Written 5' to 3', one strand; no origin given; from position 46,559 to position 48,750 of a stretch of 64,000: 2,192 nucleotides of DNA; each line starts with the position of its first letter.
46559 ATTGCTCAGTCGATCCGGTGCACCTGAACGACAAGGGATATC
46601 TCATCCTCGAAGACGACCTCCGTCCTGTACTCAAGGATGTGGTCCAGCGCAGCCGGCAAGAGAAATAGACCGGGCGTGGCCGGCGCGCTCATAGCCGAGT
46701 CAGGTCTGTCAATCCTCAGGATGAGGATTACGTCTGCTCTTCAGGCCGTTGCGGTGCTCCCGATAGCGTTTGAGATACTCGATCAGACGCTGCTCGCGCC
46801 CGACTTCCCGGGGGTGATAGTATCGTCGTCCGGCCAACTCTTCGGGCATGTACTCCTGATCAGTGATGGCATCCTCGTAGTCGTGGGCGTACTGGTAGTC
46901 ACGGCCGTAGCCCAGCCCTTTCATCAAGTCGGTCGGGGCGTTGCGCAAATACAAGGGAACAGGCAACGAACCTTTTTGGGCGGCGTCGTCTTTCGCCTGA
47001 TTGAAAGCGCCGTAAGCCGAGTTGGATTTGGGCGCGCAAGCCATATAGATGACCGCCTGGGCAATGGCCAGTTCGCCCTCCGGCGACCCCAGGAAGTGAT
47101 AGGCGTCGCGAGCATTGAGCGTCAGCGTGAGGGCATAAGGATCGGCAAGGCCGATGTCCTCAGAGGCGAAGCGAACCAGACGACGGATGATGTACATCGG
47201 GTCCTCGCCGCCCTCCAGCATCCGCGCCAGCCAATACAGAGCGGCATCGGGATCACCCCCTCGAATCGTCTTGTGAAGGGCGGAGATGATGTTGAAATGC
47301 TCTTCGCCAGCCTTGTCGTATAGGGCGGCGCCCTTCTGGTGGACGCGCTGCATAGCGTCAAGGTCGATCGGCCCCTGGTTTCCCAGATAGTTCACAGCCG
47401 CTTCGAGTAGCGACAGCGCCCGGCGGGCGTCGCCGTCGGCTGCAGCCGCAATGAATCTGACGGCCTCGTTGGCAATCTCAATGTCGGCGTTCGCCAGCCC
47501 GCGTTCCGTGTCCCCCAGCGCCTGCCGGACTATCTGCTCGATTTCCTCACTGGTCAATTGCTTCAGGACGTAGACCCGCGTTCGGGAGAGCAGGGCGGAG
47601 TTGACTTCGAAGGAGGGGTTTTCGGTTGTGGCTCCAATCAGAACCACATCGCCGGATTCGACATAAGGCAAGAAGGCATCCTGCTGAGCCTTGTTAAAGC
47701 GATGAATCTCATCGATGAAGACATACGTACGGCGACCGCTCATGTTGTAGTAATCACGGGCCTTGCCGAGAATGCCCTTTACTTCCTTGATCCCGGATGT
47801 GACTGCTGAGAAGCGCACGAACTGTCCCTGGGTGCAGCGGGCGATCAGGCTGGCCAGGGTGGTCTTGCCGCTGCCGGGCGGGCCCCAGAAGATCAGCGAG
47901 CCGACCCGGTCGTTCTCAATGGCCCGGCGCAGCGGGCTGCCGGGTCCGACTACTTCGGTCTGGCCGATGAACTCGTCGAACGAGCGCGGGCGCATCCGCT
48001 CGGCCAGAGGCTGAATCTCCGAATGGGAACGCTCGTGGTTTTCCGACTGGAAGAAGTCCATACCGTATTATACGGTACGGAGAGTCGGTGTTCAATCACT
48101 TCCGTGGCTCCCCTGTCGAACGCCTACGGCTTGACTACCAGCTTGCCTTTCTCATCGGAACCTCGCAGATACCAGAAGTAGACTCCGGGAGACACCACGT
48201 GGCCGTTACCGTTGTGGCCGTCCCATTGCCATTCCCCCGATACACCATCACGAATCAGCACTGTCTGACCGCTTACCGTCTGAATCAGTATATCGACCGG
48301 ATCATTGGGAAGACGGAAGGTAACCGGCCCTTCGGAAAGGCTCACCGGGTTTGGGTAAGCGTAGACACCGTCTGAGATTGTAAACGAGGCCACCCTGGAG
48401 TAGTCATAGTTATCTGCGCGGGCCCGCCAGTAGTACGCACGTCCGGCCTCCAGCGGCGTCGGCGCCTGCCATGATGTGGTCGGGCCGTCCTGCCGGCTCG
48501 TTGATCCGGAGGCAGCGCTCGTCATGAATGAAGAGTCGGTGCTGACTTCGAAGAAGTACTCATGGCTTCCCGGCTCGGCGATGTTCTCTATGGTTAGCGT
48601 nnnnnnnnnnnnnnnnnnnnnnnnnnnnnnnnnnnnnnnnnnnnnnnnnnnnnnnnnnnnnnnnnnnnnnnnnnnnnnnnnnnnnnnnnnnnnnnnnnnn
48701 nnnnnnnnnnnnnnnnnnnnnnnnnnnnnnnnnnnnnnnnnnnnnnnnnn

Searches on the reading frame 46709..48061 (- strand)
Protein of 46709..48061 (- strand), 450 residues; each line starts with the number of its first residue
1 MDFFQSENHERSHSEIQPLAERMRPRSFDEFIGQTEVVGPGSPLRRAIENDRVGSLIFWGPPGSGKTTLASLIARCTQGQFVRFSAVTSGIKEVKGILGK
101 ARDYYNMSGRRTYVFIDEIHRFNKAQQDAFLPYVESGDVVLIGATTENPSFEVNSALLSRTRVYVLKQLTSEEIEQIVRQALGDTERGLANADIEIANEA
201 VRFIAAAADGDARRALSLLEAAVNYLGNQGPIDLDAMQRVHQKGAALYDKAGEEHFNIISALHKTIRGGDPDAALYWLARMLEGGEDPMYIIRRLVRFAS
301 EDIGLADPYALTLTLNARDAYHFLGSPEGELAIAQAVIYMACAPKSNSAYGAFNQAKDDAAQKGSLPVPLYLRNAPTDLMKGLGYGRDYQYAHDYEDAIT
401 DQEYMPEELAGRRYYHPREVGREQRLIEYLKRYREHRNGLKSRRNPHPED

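Call 20: search_protein_families(library=pfam, proteins=[window:46709-48061:-], max_evalue=0.001)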
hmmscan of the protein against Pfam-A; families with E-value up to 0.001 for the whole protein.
window:46709-48061:- (450 aa): 10 families
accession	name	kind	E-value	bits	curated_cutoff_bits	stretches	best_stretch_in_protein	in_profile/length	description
PF12002.13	MgsA_C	-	1.2e-68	230.6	27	1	268-433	1-166/167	MgsA AAA+ ATPase C terminal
PF16193.11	AAA_assoc_2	-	5.5e-23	81.5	34.3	1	192-267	3-81/81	AAA C-terminal domain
PF00004.35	AAA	-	6e-13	49.8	21.2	1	56-163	1-125/131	ATPase family associated with various cellular activities (AAA)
PF05496.18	RuvB_N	-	5.1e-11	43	27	1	23-142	1-117/159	Holliday junction DNA helicase RuvB P-loop domain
PF13173.12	AAA_14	-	1.5e-06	28.7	27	1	57-174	6-128/129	AAA domain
PF07728.20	AAA_5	-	1.2e-05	25.8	22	1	56-144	2-100/139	AAA domain (dynein-related subfamily)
PF22608.2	DNAX_ATPase_lid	-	8.3e-05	22.7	27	1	189-225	10-46/49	DNA polymerase III clamp loader subunit, ATPase lid domain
PF13604.12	AAA_30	-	0.00016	21.9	27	0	56-200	21-172/191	AAA domain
PF13191.12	AAA_16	-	0.00018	22.5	32.6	0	50-76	21-48/167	AAA ATPase domain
PF20720.3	nSTAND3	-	0.00071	19.7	27.2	0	54-98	18-61/155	Novel STAND NTPase 3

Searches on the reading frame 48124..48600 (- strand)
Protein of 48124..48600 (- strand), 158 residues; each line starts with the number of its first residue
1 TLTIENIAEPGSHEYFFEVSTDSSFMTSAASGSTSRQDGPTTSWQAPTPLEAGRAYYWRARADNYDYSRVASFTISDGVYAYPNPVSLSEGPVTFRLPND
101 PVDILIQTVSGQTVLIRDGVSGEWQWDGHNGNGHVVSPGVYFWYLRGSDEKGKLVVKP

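Call 37: search_protein_families(library=ncbifam, proteins=[window:48124-48600:-], max_evalue=0.1)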
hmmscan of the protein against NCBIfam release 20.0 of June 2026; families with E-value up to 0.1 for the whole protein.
window:48124-48600:- (158 aa): 4 families
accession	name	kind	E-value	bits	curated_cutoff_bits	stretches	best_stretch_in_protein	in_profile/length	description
NF052228.1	T9SS_PorZ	equivalog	1.5e-09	36.9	260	1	77-157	671-752/757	type IX secretion system anionic LPS delivery protein PorZ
TIGR04183.1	Por_Secre_tail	domain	0.019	14.9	23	1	82-157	2-72/72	T9SS type A sorting domain-containing protein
NF052323.1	T9SSA_dep_M6i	equivalog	0.037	12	600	1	72-145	951-1024/1043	T9SS-dependent M6-like inactivated metalloprotease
NF053608.1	Lsa66_OmpA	equivalog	0.098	11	700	0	123-148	204-229/581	fibronectin-binding adhesin Lsa66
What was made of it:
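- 48130..48372 (-): Context only: T9SS-type C-terminal sorting domain of the 1372-aa protein. It shows that the organism also uses T9SS tails. TIGR04183 scores 14.9 bits, below the cut-off of 23 (call 37).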
